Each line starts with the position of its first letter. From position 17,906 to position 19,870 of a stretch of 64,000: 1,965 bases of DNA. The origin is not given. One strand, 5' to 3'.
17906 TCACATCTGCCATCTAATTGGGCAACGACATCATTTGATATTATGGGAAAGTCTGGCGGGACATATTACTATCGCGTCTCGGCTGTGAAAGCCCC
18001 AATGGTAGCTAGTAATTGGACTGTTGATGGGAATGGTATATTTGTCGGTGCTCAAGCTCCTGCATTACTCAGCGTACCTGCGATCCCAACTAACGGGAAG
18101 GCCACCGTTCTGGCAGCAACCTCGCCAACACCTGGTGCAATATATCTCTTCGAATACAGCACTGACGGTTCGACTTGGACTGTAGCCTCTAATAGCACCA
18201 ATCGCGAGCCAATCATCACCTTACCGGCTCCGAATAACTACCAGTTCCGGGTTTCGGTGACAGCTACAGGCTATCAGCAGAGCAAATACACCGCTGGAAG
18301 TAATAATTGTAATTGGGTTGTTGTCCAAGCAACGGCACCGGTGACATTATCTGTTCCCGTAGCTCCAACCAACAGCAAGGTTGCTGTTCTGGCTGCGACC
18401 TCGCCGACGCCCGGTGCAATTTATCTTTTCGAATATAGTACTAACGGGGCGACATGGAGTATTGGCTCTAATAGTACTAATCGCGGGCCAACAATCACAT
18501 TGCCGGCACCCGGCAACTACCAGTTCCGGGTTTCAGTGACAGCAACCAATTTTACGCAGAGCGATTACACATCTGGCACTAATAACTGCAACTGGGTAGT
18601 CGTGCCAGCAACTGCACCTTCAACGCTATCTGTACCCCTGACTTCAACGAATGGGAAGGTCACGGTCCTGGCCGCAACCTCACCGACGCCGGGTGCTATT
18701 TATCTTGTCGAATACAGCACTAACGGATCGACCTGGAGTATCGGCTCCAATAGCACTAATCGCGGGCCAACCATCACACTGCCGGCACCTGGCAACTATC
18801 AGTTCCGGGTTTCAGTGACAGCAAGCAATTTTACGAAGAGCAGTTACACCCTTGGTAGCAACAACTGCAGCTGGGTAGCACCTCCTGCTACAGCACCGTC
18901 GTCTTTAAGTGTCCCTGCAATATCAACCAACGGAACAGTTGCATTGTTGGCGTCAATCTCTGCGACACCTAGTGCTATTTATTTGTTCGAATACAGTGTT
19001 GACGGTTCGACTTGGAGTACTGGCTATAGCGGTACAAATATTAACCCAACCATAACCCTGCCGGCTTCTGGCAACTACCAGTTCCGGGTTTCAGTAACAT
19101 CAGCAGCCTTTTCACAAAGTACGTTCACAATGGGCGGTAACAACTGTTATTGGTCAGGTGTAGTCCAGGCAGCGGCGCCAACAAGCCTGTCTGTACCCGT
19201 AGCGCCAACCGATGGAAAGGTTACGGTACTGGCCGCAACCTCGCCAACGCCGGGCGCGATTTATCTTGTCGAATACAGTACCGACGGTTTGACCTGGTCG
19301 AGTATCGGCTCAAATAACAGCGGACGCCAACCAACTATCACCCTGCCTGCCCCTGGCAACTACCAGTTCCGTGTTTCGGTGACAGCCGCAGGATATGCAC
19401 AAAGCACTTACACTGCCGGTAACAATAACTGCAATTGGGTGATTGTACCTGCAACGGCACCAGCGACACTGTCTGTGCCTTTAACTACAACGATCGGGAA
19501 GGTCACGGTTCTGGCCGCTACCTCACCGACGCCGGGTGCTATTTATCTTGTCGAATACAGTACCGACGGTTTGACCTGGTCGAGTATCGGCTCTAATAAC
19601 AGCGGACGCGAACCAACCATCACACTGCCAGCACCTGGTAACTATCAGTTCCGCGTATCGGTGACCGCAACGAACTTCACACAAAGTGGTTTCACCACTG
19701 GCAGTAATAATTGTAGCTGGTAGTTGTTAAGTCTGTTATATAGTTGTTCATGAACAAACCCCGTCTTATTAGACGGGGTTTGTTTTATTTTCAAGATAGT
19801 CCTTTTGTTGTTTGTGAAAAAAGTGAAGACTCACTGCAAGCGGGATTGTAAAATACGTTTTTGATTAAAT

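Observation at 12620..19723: ~2370 aa multicopper oxidase with an adhesin-like stalk of about 1300 aa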

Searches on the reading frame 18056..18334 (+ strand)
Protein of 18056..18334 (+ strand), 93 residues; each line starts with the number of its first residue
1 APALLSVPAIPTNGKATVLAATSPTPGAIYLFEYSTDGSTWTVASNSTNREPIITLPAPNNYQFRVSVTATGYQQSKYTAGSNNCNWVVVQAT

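Call 33: find_homologous_proteins(query=A2, max_evalue=0.001)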
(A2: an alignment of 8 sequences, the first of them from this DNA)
Query A2 (8 sequences) (93 aa, profile of the alignment): 1 proteins with E <= 0.001 among 4898 candidates.
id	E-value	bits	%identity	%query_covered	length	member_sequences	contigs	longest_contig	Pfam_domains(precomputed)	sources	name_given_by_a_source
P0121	5.2e-11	60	29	92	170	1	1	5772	PF07495.20,PF22433.4,PF00041.28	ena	-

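Call 47: search_protein_representatives(alignment_id=A3)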
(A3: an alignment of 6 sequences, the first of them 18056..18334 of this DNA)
Query: 6 sequences, 93 profile positions. Proteins with E-value up to 0.001 (for the whole library): 304; up to 1e-10: 107; up to 1e-30: 22. The best 150 are listed.
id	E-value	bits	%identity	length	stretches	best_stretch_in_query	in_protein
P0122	1.6e-102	351.9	-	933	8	1-91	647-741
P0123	2.7e-83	290.2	-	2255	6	1-88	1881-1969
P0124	1.2e-80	281.7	-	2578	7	1-88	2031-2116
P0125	1.7e-71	252.4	-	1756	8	1-86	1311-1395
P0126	1.6e-64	230.0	-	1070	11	1-90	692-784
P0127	3.4e-57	206.6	-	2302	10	2-90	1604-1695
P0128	3.2e-51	187.4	-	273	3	2-90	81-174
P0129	2.0e-46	172.0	-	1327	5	1-83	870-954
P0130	4.7e-46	170.8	-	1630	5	2-82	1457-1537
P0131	3.6e-45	168.0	-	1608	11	1-86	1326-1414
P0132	4.5e-45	167.7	-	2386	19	2-89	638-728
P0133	1.4e-42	159.7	-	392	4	1-85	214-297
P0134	6.3e-42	157.6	-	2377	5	1-86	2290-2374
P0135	2.1e-40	152.8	-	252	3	2-84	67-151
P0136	4.4e-39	148.5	-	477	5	1-86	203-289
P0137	3.3e-38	145.7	-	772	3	2-93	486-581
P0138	1.3e-37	143.8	-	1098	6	2-80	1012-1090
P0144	1.1e-30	121.5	-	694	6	17-81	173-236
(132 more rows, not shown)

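Call 48: search_protein_families(library=pfam, proteins=[P0122, P0125, P0126, P0129, P0130, P0137, P0138, P0144, P0128], max_evalue=0.0001)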
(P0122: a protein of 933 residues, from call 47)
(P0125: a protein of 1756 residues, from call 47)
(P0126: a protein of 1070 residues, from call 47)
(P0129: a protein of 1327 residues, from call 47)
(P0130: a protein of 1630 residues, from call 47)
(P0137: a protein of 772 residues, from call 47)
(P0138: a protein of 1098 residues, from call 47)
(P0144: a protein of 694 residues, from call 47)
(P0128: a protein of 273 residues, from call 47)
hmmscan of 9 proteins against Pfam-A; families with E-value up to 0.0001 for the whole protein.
P0122 (933 aa): 6 families
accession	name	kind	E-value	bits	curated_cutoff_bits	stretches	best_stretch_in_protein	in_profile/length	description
PF17957.7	Big_7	-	3.5e-16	60.1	24.1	2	77-136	5-60/70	Bacterial Ig domain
PF22352.2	K319L-like_PKD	-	3.9e-12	46.5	27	0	564-631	11-78/84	K319L-like, PKD domain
PF02762.20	Cbl_N3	-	1.8e-08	34.5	25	0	420-445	24-49/86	CBL proto-oncogene N-terminus, SH2-like domain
PF21471.3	Reelin_subrepeat-B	-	7.7e-07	29.4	27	0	484-503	59-78/127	Reelin subrepeat B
PF22091.2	DUF6941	-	4.4e-06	27.5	27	0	542-622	31-112/125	Family of unknown function (DUF6941)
PF02012.26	BNR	-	8.8e-06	25.4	27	0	393-402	2-11/12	BNR/Asp-box repeat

P0125 (1756 aa): 2 families
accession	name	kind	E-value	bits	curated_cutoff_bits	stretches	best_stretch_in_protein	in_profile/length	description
PF00082.27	Peptidase_S8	-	2.5e-36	125.9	21.8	1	136-381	4-288/288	Subtilase family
PF18657.6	YDG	-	7.6e-28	97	25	2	620-700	2-84/85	YDG domain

P0126 (1070 aa): 4 families
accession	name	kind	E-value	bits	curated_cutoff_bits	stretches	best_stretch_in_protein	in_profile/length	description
PF16656.11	Pur_ac_phosph_N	-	5e-08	33.8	30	0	891-966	6-88/93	Purple acid Phosphatase, N-terminal domain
PF04234.18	CopC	-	2.5e-07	32.1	23.3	0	27-51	58-81/92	CopC domain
PF16655.11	PhoD_N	-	6.1e-06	27.1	30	0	173-193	59-79/90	PhoD-like phosphatase, N-terminal domain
PF18000.7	Top6b_C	-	1.4e-05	25.7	28.6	0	326-348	69-91/111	Type 2 DNA topoisomerase 6 subunit B C-terminal domain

P0129 (1327 aa): 3 families
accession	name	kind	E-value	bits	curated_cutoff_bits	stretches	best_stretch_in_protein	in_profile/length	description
PF00041.27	fn3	-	2.6e-09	37.6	25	0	542-639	2-82/84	Fibronectin type III domain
PF07731.20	Cu-oxidase_2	-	4.4e-09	36.7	20.4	1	388-461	31-107/137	Multicopper oxidase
PF22352.2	K319L-like_PKD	-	8.2e-06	26.2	27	0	879-944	6-74/84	K319L-like, PKD domain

P0130 (1630 aa): 3 families
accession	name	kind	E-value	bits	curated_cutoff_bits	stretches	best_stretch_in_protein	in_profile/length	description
PF00082.27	Peptidase_S8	-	2.9e-45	155.3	21.8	1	235-535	1-288/288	Subtilase family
PF07705.17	CARDB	-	1.1e-08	35.6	22.7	1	972-1078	4-99/101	CARDB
PF09136.16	Glucodextran_B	-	1.7e-05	25.1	27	1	885-966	1-81/83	Glucodextranase, domain B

P0137 (772 aa): 0 families

P0138 (1098 aa): 7 families
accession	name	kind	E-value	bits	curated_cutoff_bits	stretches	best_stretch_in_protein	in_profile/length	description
PF00041.27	fn3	-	1.5e-19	70.4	25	0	1011-1082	2-72/84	Fibronectin type III domain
PF07495.19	Y_Y_Y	-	5.1e-14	52.4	26.6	0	872-906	22-56/65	Y_Y_Y domain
PF22352.2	K319L-like_PKD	-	4.3e-13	49.5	27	0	1052-1081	42-71/84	K319L-like, PKD domain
PF14292.12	SusE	-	1.4e-10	41.8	25.2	0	1003-1064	13-79/106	SusE outer membrane protein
PF19077.6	Big_13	-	4e-08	34.1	27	0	428-455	74-100/102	Bacterial Ig-like domain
PF14522.11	Cytochrome_C7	-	6.6e-08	32.7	24.8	0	137-197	14-66/67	Cytochrome c7 and related cytochrome c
PF24421.1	Ig_J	-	1.3e-06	28.9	29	0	663-714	30-85/104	Tip attachment protein J, Ig-like domain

P0144 (694 aa): 13 families
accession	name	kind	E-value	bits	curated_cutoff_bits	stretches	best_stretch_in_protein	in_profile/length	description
PF00041.27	fn3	-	5.3e-24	84.7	25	1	529-595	13-79/84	Fibronectin type III domain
PF07495.19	Y_Y_Y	-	6.9e-23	80.8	26.6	0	559-601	21-62/65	Y_Y_Y domain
PF24170.1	Fn3-II_PB4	-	5.5e-21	75.1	27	0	190-223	44-78/95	Straight fiber protein PB4 second Fn3-like domain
PF18676.6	MBG_2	-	4.1e-14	53.4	25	1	1-72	3-72/72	MBG domain (YGX type)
PF22633.2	F5_F8_type_C_2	-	6.9e-13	49.5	27.8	0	262-319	33-86/91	NedA-like, galactose-binding domain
PF00754.31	F5_F8_type_C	-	4.2e-12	46.7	28.2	0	265-316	51-112/127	F5/8 type C domain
PF13860.13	FlgD_ig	-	5.4e-10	39.6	27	0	303-319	62-78/79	FlgD Ig-like domain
PF17802.7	SpaA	-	5.5e-10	39.7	23.1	0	631-673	14-57/91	Prealbumin-like fold domain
PF01108.23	Tissue_fac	-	1.4e-09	38.2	27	0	445-505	38-107/107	Tissue factor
PF16967.11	TcfC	-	1.5e-08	34.5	29.4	0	482-503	38-59/68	E-set like domain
PF22352.2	K319L-like_PKD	-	9.9e-08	32.3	27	0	661-691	53-83/84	K319L-like, PKD domain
PF11797.14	WxLIP_HBD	-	4.6e-07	30.3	28.9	0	303-335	100-130/138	WxL Interacting Protein, host binding domain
PF24421.1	Ig_J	-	7.4e-07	29.7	29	0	562-601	62-101/104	Tip attachment protein J, Ig-like domain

P0128 (273 aa): 1 family
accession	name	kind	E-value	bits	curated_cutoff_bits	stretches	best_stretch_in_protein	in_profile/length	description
PF22352.2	K319L-like_PKD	-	2.9e-10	40.4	27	0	100-160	18-76/84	K319L-like, PKD domain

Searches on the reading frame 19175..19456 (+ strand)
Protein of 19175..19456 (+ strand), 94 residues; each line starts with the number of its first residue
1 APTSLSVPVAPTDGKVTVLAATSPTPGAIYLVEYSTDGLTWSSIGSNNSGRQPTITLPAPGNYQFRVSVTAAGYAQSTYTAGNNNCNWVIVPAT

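Call 63: predict_structure(alignment_id=A5)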
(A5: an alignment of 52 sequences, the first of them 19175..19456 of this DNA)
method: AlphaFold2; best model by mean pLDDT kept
length: 94 residues; sequences in the alignment: 52
mean_pLDDT: 85.0   pTM: 0.71
mean pLDDT of the five models: 85.0, 82.2, 81.2, 81.1, 80.3
residues with pLDDT >= 90: 17; 70-90: 69; 50-70: 8; < 50: 0
segments of 3 or more residues with pLDDT < 50: none
pLDDT, mean of each block of 10 residues (from residue 1): 87 87 87 88 72 87 91 89 86 64
secondary structure, 60 per line:
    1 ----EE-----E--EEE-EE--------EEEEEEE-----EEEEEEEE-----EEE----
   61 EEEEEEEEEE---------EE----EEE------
elements in order: E15-17 E29-35 E41-48 E54-56 E61-70 E86-88

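Call 65: fold_search(model_id=the predicted structure, library=pdb)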
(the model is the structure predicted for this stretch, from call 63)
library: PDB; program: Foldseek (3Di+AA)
matches with E <= 10: 1887; with E <= 0.001: 3
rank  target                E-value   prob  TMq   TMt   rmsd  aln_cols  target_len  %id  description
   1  2yux_MODEL_1_A        4.1e-04  1.00  0.74  0.60   3.0        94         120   15  Solution Structure of 3rd Fibronectin type three Domain of slow type Myosin-Binding Protein C (released 2008-04-08)
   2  7y8i_E                6.7e-04  1.00  0.65  0.63   3.7        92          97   20  Crystal structure of sDscam FNIII3 domain, isoform alpha7 (released 2023-05-24)
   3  5g56                  8.7e-04  1.00  0.71  0.11   2.7        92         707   21  THE TETRA-MODULAR CELLULOSOMAL ARABINOXYLANASE CtXyl5A STRUCTURE AS REVEALED BY X-RAY CRYSTALLOGRAPHY (released 2016-06-29)
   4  9f4a_A0               1.1e-03  1.00  0.77  0.08   2.5       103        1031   19  Interface between baseplate cup and extended tail tube/sheath of Klebsiella phage KP1 variant vB_Kpn_Lilla1 (released 2025-05-14)
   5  1ujt_MODEL_1_A        1.3e-03  1.00  0.64  0.52   4.3       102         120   20  Solution structure of the second fibronectin Type III domain of human KIAA1568 protein (released 2004-02-11)
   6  3teu                  1.7e-03  1.00  0.70  0.68   3.1        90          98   21  Crystal structure of fibcon (released 2012-05-16)
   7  6u4z                  2.2e-03  1.00  0.64  0.15   3.6        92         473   18  Crystal Structure of a family 76 glycoside hydrolase from a bovine Bacteroides thetaiotaomicron strain (released 2020-04-29)
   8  5z06_A                2.3e-03  1.00  0.71  0.11   4.2       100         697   11  Crystal structure of beta-1,2-glucanase from Parabacteroides distasonis (released 2018-05-30)
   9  3mpc_A                2.3e-03  1.00  0.67  0.66   4.1        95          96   23  The crystal structure of a Fn3-like protein from Clostridium thermocellum (released 2010-08-11)
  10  4z29_B                2.7e-03  1.00  0.53  0.34   4.2        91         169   25  Crystal structure of the magnetobacterial protein MtxA C-terminal domain (released 2015-06-03)
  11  2dm4_MODEL_1_A        3.3e-03  1.00  0.64  0.57   4.2       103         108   20  Solution structure of the second fn3 domain of human sorLA/LR11 (released 2006-10-20)
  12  4u3h                  4.3e-03  1.00  0.72  0.68   2.4        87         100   26  Crystal structure of FN3con (released 2015-02-11)
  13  6cpg_E                4.3e-03  1.00  0.70  0.74   2.8        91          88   20  Structure of dephosphorylated Aurora A (122-403) in complex with inhibiting monobody and AT9283 in an inactive conform (released 2018-06-27)
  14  2rb8                  4.8e-03  1.00  0.71  0.72   2.8        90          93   16  High resolution design of a protein loop (released 2007-11-20)
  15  1x5x_MODEL_1_A        5.1e-03  1.00  0.56  0.50   5.4       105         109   18  Solution structure of the fibronectin type-III domain of human fibronectin type III domain containing protein  (released 2005-11-17)
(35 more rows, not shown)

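Call 66: search_protein_families(library=pfam, proteins=[window:19175-19456:+], max_evalue=0.1)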
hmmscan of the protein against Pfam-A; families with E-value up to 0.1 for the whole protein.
window:19175-19456:+ (94 aa): 4 families
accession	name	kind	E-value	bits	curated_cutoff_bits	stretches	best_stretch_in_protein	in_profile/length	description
PF22352.2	K319L-like_PKD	-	0.0056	17.1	27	1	16-78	14-77/84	K319L-like, PKD domain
PF04151.21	PPC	-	0.016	16.5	25.9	1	15-68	14-69/70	Bacterial pre-peptidase C-terminal domain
PF00754.31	F5_F8_type_C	-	0.032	14.8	28.2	1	30-71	66-114/127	F5/8 type C domain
PF07495.19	Y_Y_Y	-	0.058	13.7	26.6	1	41-71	21-48/65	Y_Y_Y domain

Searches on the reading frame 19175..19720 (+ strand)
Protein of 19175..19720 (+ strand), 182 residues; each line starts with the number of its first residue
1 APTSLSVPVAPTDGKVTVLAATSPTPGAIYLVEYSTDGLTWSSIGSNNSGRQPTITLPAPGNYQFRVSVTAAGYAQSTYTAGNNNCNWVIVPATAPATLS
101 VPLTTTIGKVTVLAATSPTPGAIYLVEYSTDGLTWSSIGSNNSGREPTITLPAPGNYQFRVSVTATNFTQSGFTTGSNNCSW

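Call 46: predict_structure(alignment_id=A4)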
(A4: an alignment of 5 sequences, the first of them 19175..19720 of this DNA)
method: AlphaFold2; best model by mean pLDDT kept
length: 182 residues; sequences in the alignment: 5
mean_pLDDT: 50.2   pTM: 0.35
mean pLDDT of the five models: 50.2, 43.9, 37.5, 37.1, 35.7
residues with pLDDT >= 90: 0; 70-90: 15; 50-70: 69; < 50: 98
segments of 3 or more residues with pLDDT < 50: 1-11, 17-29, 46-53, 71-103, 113-121, 141-145, 166-182
pLDDT, mean of each block of 10 residues (from residue 1): 36 47 43 67 55 56 58 37 34 36 51 46 62 68 52 69 50 40 39
secondary structure, 60 per line:
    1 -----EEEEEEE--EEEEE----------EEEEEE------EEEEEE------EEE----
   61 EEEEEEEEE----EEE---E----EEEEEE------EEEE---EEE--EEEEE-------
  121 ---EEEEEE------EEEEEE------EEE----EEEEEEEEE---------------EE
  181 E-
elements in order: E6-12 E15-19 E30-35 E42-47 E54-56 E61-69 E74-76 E85-90 E97-100 E104-106 E109-113 E124-129 E136-141 E148-150 E155-163 E179-181
